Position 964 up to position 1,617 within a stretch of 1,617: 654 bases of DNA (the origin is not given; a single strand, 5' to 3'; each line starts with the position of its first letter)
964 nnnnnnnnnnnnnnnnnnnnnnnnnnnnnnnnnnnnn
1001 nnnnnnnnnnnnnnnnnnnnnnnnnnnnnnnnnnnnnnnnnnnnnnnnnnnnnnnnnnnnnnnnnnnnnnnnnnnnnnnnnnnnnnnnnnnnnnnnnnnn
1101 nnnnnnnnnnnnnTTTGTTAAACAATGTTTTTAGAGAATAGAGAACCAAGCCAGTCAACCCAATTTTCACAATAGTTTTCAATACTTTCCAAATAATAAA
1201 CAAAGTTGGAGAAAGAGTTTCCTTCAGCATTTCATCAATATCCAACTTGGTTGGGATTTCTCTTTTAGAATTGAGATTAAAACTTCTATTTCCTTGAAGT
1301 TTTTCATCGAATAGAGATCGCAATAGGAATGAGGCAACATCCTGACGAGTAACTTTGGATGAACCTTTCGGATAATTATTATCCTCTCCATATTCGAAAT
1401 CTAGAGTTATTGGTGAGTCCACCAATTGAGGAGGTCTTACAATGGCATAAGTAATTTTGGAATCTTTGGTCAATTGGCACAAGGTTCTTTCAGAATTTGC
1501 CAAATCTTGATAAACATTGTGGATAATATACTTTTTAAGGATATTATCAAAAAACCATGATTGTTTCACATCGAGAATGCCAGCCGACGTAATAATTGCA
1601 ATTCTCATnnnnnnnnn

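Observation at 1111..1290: Hydrophobic/amphipathic C-terminal tail of about 45 aa appended to the reductase fold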

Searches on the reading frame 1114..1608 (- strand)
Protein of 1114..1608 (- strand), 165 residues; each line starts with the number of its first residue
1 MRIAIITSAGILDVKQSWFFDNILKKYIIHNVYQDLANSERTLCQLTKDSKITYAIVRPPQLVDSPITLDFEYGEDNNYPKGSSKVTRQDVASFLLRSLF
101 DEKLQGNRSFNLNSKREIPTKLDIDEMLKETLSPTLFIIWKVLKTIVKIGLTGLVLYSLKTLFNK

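Call 4: search_protein_families(library=pfam, proteins=[window:1114-1608:-], max_evalue=1)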
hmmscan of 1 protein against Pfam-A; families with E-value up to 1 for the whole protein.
seq(165 aa): 1 family
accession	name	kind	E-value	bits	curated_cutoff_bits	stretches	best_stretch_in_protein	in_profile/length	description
PF13460.12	NAD_binding_10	-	2.5e-10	40.9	27.2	1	2-101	92-183/184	NAD(P)H-binding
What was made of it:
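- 1306..1605 (-): C-terminal half of the NAD_binding_10 (BLVRB-like, atypical SDR) domain, ORF residues 2-101. Pfam PF13460, 40.9 bits against a cut-off of 27.2 (call 4).
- On Pfam PF13460 NAD_binding_10 (BLVRB-like atypical SDR): The window ORF scores 40.9 bits against 27.2, covering profile positions 92-183 of 184 (call 4).
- Checked: Pfam NAD_binding_10 covers ORF residues 2-101, matching profile positions 92-183 of 184 (call 4).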

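Call 6: find_homologous_proteins(query=window:1114-1608:-)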
Query seq(165 aa) (165 aa): 2 proteins with E <= 0.001 among 32 candidates.
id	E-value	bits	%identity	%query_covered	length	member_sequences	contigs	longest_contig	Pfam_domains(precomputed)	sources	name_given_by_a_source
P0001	6.5e-102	356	100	100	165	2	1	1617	PF13460.13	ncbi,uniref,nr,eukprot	ncbi:predicted protein [Naegleria gruberi]|uniref:Predicted protein n=1 Tax=Naegleria gruberi TaxID=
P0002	5.8e-45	171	74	65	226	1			PF13460.13,PF00106.32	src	-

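Call 8: find_encoding_contigs(protein=P0002, flank=10000)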
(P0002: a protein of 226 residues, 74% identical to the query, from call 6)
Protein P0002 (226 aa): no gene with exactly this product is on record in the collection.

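Call 9: find_encoding_contigs(protein=P0001, flank=10000)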
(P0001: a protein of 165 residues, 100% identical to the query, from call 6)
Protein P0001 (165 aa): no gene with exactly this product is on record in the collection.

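Call 11: list_cluster_members(proteins=[P0001, P0002])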
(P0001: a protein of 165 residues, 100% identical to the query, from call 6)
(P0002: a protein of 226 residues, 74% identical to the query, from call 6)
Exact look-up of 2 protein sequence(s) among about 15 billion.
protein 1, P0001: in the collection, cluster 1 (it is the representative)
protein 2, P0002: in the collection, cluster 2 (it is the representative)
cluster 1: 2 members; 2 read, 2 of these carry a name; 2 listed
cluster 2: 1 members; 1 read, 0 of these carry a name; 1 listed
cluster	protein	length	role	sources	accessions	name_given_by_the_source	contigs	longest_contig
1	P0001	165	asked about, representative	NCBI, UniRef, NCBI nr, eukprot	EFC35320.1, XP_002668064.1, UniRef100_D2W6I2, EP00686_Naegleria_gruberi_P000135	predicted protein [Naegleria gruberi] | Predicted protein n=1 Tax=Naegleria gruberi TaxID=5762 RepID=D2W6I2_NAEGR | uncharacterized protein NAEGRDRAFT_77026 [Naegleria gruberi]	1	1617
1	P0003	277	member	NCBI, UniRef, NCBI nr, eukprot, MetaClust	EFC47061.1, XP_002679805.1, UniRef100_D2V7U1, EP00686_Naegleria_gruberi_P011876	predicted protein [Naegleria gruberi] | Predicted protein n=1 Tax=Naegleria gruberi TaxID=5762 RepID=D2V7U1_NAEGR | uncharacterized protein NAEGRDRAFT_47369 [Naegleria gruberi]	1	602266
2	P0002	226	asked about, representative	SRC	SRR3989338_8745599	-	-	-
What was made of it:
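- Checked: One correction: the organism is the amoeboflagellate Naegleria gruberi, not a yeast (calls 6, 11).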

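Call 13: find_encoding_contigs(protein=P0003, flank=5000)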
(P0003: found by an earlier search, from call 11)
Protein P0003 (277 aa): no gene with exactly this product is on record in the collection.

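Call 17: search_solved_structures(query=P0003, max_evalue=0.01, show_alignments=2)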
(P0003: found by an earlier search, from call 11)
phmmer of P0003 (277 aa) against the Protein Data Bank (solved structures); distinct sequences matched with E-value up to 0.01: 5.
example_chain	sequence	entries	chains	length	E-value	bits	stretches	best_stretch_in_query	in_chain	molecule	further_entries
7er8_A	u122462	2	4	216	7.2e-08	35.4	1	7-222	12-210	Flavin reductase (NADPH)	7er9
13dz_A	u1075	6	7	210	7.8e-08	35.3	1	7-222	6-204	Flavin reductase (NADPH)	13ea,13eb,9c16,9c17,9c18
7er7_A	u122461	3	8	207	8.9e-08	35.1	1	8-222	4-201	Flavin reductase (NADPH)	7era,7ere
1hdo_A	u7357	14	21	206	1.1e-07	34.9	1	8-222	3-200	BILIVERDIN IX BETA REDUCTASE | Flavin reductase (NADPH)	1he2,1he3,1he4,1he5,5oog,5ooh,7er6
6opl_A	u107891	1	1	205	1.1e-07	34.8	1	8-222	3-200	Flavin reductase (NADPH)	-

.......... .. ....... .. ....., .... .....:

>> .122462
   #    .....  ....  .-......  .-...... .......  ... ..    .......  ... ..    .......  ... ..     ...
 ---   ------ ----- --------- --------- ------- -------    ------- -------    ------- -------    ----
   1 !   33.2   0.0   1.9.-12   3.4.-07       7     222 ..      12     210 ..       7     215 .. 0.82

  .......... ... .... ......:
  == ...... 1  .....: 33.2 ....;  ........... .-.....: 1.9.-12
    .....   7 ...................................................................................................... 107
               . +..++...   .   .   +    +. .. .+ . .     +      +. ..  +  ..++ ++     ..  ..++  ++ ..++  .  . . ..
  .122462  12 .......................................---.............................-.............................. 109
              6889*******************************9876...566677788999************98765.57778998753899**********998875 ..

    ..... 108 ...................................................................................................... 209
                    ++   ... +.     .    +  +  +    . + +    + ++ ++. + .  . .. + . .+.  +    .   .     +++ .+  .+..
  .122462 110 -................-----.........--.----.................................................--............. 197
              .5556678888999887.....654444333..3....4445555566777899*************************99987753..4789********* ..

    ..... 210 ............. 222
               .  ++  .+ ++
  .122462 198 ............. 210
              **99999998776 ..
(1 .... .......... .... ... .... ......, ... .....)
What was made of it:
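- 1267..1287 (-): Last beta-strand of the fold (RSFNLNS, ORF residues 108-114). This is where soluble relatives end. The BLVRB alignment ends here (call 17).
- On Pfam PF13460 NAD_binding_10 (BLVRB-like atypical SDR): P0003 has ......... aligned to BLVRB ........, and VLARNPS aligned to VLVRDSS (call 17).
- On BLVRB orthologue (biliverdin-IX-beta / flavin reductase activity): The His is replaced by Gln (RPPQLVD against MPPHIGD) (call 17).
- Closest known: Human biliverdin IX-beta reductase / NADPH flavin reductase. Same: The aligned glycine-rich motif, the Arg in VLxR, and the Ser in the (I/C)TSA segment are shared (call 17).
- Checked: The alignment to human BLVRB ends at ...GNRSF, which is residue 222 of the 277-aa full-length copy, against BLVRB residues 200-204 of 206 (call 17).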

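Call 18: search_protein_representatives(protein=P0001)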
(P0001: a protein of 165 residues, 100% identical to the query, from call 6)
Query: 165 residues. Proteins with E-value up to 0.001 (for the whole library): 59; up to 1e-10: 7; up to 1e-30: 4. The best 59 are listed.
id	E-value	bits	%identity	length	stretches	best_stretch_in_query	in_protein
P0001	2.1e-102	356.0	100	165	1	1-165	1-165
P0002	1.9e-45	171.0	74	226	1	1-108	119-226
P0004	9.4e-37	142.8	47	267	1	1-162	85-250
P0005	1.2e-33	132.6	42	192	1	5-162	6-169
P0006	1.6e-24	103.0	42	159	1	24-143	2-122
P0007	2.4e-17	79.7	34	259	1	2-151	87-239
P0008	2.6e-11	60.1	45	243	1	2-104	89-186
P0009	2.0e-10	57.2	37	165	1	43-155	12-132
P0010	4.1e-09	53.0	36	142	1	36-155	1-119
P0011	2.3e-07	47.3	35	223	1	2-102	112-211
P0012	2.9e-07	47.0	32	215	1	3-99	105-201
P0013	5.4e-07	46.1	35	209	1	3-103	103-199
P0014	8.5e-07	45.5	41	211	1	2-75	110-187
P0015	1.3e-06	44.9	33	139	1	2-103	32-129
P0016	2.1e-06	44.2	35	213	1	2-106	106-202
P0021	1.5e-05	41.4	38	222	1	52-132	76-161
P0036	9.5e-05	38.8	28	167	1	5-124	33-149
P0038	1.2e-04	38.5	30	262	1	2-117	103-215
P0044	3.3e-04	37.0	29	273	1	2-160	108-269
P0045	3.5e-04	37.0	37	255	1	5-99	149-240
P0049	4.2e-04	36.7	34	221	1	2-98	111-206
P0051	4.6e-04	36.6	29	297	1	10-102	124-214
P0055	8.0e-04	35.8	30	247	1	2-145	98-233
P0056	8.1e-04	35.8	28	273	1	3-133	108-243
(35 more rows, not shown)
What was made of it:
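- Tried and rejected: The exhaustive representative scan (call 18) was the one that revealed the tail-bearing clade.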

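Call 20: list_cluster_members(proteins=[P0004, P0005, P0006, P0007, P0008, P0009, P0010, P0038, P0044, P0055])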
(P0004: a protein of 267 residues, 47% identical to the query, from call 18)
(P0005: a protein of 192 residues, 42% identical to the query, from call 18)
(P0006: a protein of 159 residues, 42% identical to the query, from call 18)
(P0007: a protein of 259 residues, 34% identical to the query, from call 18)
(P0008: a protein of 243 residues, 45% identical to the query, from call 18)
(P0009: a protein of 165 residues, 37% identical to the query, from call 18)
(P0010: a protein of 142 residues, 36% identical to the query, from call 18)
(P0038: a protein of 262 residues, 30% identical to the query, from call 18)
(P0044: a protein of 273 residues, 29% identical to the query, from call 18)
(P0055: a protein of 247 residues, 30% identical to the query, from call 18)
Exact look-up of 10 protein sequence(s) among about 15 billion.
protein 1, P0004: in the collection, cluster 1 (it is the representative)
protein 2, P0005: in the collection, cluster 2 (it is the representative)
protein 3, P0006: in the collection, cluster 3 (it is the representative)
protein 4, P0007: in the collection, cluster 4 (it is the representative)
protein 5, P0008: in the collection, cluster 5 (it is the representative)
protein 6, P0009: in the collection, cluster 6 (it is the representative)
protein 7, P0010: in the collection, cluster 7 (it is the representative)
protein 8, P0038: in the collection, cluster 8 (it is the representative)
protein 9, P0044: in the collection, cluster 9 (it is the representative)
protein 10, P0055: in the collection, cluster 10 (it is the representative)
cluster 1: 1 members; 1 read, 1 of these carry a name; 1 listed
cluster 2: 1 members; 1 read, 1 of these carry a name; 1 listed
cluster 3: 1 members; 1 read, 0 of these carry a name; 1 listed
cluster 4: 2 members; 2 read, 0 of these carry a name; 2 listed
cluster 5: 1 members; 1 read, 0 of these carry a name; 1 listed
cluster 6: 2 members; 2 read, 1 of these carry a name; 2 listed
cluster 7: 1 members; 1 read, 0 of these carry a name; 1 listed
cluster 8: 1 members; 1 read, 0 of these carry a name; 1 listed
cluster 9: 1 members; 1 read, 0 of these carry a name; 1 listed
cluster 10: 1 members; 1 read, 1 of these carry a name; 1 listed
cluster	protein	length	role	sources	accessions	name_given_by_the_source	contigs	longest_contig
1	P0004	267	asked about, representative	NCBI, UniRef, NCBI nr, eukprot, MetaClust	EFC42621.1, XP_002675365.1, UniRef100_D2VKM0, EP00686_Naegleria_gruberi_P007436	predicted protein [Naegleria gruberi] | Predicted protein n=1 Tax=Naegleria gruberi TaxID=5762 RepID=D2VKM0_NAEGR | uncharacterized protein NAEGRDRAFT_69441 [Naegleria gruberi]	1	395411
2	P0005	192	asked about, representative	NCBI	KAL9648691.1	hypothetical protein ABK040_016318 [Willaertia magna]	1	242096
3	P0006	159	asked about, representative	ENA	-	-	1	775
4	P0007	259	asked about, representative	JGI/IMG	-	-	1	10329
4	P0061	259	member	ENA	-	-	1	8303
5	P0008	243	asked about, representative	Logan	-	-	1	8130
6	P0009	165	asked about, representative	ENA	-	-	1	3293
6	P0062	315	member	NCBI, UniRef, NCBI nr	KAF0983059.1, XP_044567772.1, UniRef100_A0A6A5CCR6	hypothetical protein FDP41_011037 [Naegleria fowleri] | NAD(P)-binding domain-containing protein n=1 Tax=Naegleria fowleri TaxID=5763 ... | uncharacterized protein FDP41_011037 [Naegleria fowleri]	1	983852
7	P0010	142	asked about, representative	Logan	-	-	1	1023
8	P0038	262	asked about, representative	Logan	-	-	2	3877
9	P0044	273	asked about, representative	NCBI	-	-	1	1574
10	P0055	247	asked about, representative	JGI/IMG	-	putative NADH-flavin reductase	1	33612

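Call 24: find_homologous_proteins(query=A1, max_evalue=1e-10)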
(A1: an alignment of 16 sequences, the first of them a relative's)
Query A1 (16 sequences) (277 aa, profile of the alignment): 6 proteins with E <= 1e-10 among 8000 candidates.
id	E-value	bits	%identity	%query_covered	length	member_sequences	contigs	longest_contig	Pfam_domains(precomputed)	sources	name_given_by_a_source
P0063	8.1e-96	338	50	96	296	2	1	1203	PF13460.13,PF00106.32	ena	-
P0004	9.7e-93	328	48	88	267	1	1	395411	PF13460.13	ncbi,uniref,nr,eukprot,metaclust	ncbi:predicted protein [Naegleria gruberi]|uniref:Predicted protein n=1 Tax=Naegleria gruberi TaxID=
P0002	3.7e-85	304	70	76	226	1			PF13460.13,PF00106.32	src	-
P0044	6.3e-83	296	28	95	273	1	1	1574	PF05368.20,PF13460.13,PF01370.28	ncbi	-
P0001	1.9e-58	216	98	60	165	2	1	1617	PF13460.13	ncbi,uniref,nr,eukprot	ncbi:predicted protein [Naegleria gruberi]|uniref:Predicted protein n=1 Tax=Naegleria gruberi TaxID=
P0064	1.1e-20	92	29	78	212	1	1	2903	PF05368.20,PF13460.13,PF01370.28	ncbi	-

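Call 26: find_encoding_contigs(protein=P0004, flank=4000, max_places=3)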
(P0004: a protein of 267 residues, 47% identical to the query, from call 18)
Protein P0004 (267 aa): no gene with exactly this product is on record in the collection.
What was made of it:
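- Tried and rejected: Genomic context. find_encoding_contigs found no record for P0001, P0002, P0003 or P0004 (calls 8, 9, 13, 26).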

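Call 27: find_encoding_contigs(protein=P0063, flank=2000, max_places=3)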
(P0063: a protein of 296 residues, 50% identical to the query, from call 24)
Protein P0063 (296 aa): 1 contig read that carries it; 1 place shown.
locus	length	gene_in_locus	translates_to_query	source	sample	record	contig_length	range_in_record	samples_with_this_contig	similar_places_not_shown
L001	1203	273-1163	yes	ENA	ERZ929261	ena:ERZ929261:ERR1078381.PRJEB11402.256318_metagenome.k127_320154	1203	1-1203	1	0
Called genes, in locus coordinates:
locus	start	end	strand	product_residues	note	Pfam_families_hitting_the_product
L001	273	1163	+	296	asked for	PF00106:adh_short (faint), PF13460:NAD_binding_10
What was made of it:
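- The FM182 paralogue gene is one uninterrupted ORF through its tail (call 27).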

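Call 28: find_encoding_contigs(protein=P0044, flank=2000, max_places=3)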
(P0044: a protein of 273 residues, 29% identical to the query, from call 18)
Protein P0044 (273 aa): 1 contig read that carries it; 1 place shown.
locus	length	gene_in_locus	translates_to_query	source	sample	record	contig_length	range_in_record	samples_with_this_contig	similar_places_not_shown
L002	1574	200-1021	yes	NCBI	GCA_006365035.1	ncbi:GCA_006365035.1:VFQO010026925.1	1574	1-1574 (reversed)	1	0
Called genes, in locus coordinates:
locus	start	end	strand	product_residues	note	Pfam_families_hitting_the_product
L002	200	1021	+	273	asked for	PF01370:Epimerase (weak), PF05368:NmrA (weak), PF13460:NAD_binding_10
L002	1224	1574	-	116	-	?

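Call 37: predict_structure(alignment_id=A2)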
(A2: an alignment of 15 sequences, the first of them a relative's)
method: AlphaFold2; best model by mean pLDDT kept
length: 277 residues; sequences in the alignment: 15
mean_pLDDT: 89.0   pTM: 0.81
mean pLDDT of the five models: 89.0, 88.8, 87.1, 86.6, 86.5
residues with pLDDT >= 90: 175; 70-90: 87; 50-70: 10; < 50: 5
segments of 3 or more residues with pLDDT < 50: 1-3
pLDDT, mean of each block of 10 residues (from residue 1): 61 95 96 96 93 96 98 97 88 95 98 96 80 75 91 97 97 89 92 92 96 92 92 70 74 83 83 73
secondary structure, 60 per line:
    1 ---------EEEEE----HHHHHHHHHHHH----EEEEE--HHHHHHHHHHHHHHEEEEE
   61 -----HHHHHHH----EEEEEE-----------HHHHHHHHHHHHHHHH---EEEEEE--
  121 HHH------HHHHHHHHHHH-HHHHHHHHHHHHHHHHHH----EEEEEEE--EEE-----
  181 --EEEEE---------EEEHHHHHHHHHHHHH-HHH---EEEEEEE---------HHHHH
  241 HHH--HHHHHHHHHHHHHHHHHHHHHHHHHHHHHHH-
elements in order: E10-14 H19-30 E35-39 H42-55 E56-60 H66-72 E77-82 H94-109 E113-118 H130-140 H142-159 E164-170 E173-175 E183-187 E197-199 H200-212 E220-226 H236-243 H246-276
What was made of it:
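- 1267..1287 (-): AF2 strand 220-226 of the full-length protein (call 37).
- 1240..1266 (-): Polar linker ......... (ORF residues 115-123), with a K-(L/V/I)-D motif shared with the paralogues. Coil in the AF2 model (call 37).
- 1216..1239 (-): Short conserved helix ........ (ORF residues 124-131). It is followed by a conserved Pro (LSP), matching M/I-x-x-L-K/R-x-x-x-P in the relatives. AF2 helix 236-243 (call 37).
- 1117..1209 (-): Long hydrophobic/amphipathic helix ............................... (ORF residues 134-164), the putative membrane anchor. The N-terminal part is amphipathic, with Lys141, 144 and 148 on one face. The core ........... has no charged residue. The C-terminal flank KTLFNK is basic. 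AF2 helix 246-276, pLDDT 73-83 (call 37).
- On Pfam PF13460 NAD_binding_10 (BLVRB-like atypical SDR): AF2 model with pLDDT 89 (call 37).
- On Tail-anchored (TA) membrane proteins: The helix at 246-276 ends 1 residue before the C-terminus (call 37). The Rossmann beta-1 strand starts at residue 10 (call 37).
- AF2 of the full-length protein (pLDDT 89, pTM 0.81) gives helices 236-243 and 246-276 (call 37). Helix pLDDT of 73-83 is compatible with a docking helix (call 37).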

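Call 41: fold_search(model_id=the predicted structure, library=pdb)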
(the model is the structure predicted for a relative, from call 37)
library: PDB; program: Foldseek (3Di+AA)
matches with E <= 10: 1998; with E <= 0.001: 1537
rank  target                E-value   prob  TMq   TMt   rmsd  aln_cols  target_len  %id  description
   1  5oog                  9.3e-16  1.00  0.66  0.87   3.1       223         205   24  Human biliverdin IX beta reductase: NADP/Phloxine B ternary complex (released 2018-03-07)
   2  7er7_A                1.2e-15  1.00  0.67  0.89   2.8       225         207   24  Crystal structure of hyman Biliverdin IX-beta reductase B with Tamibarotene (A80) (released 2022-01-19)
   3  1he3                  2.1e-15  1.00  0.65  0.87   2.6       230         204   23  Human biliverdin IX beta reductase: NADP/mesobiliverdin IV alpha ternary complex (released 2001-02-28)
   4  1hdo                  2.3e-15  1.00  0.63  0.84   3.0       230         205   23  Human biliverdin IX beta reductase: NADP complex (released 2001-02-28)
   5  6opl                  4.7e-14  1.00  0.64  0.85   3.3       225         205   24  Human biliverdin IX beta reductase Q14R mutant: NADP complex (released 2020-04-29)
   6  7er6_A                6.4e-14  1.00  0.65  0.86   2.9       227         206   23  Crystal structure of human Biliverdin IX-beta reductase B (released 2022-01-19)
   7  4hnh_A                1.9e-13  1.00  0.63  0.78   3.2       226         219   18  The crystal structure of a short-chain dehydrogenases/reductase (wide type) from Veillonella parvula DSM 2008 in compl (released 2012-10-31)
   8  3r6d                  4.3e-13  1.00  0.59  0.73   3.7       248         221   18  Crystal structure of NAD-dependent epimerase/dehydratase from Veillonella parvula DSM 2008 with Cz-methylated lysine (released 2011-04-20)
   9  4ipt                  6.7e-13  1.00  0.62  0.77   3.7       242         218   17  The crystal structure of a short-chain dehydrogenases/reductase (ethylated) from Veillonella parvula DSM 2008 (released 2013-02-06)
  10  5ffq_A                1.0e-12  1.00  0.65  0.85   3.4       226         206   21  ChuY: An Anaerobillin Reductase from Escherichia coli O157:H7 (released 2017-01-11)
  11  4hng                  1.1e-12  1.00  0.62  0.77   3.3       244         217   17  The crystal structure of a short-chain dehydrogenases/reductase (wide type) from Veillonella parvula DSM 2008 (released 2012-10-31)
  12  5tqm_A                2.1e-12  1.00  0.63  0.56   6.7       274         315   15  Cinnamoyl-CoA Reductase 1 from Sorghum bicolor in complex with NADP+ (released 2017-04-26)
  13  6nbr_C                5.7e-12  1.00  0.59  0.53   7.4       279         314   15  Crystal Structure of Piper methysticum Kavalactone Reductase 1 in complex with NADP (released 2019-06-19)
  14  4r1s_B                6.5e-12  1.00  0.62  0.55   6.5       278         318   14  Crystal structure of Petunia hydrida cinnamoyl-CoA reductase (released 2014-10-01)
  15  5guy_B                6.9e-12  1.00  0.59  0.81   3.3       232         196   19  Structural and functional study of chuY from E. coli CFT073 strain (released 2017-03-08)
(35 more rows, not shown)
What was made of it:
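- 1306..1605 (-): BLVRB is the best PDB match by sequence (call 17) and by fold, with target-normalised TM-score 0.87-0.89 (call 41).
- On Pfam PF13460 NAD_binding_10 (BLVRB-like atypical SDR): Foldseek against BLVRB entries: E 1e-15, target-normalised TM-score 0.84-0.89, rmsd 2.6-3.3 A (call 41).
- Closest known: Human biliverdin IX-beta reductase / NADPH flavin reductase. Same: It is the best solved-structure match by sequence (E about 1e-7, call 17) and by fold (target-normalised TM-score 0.87-0.89, call 41).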
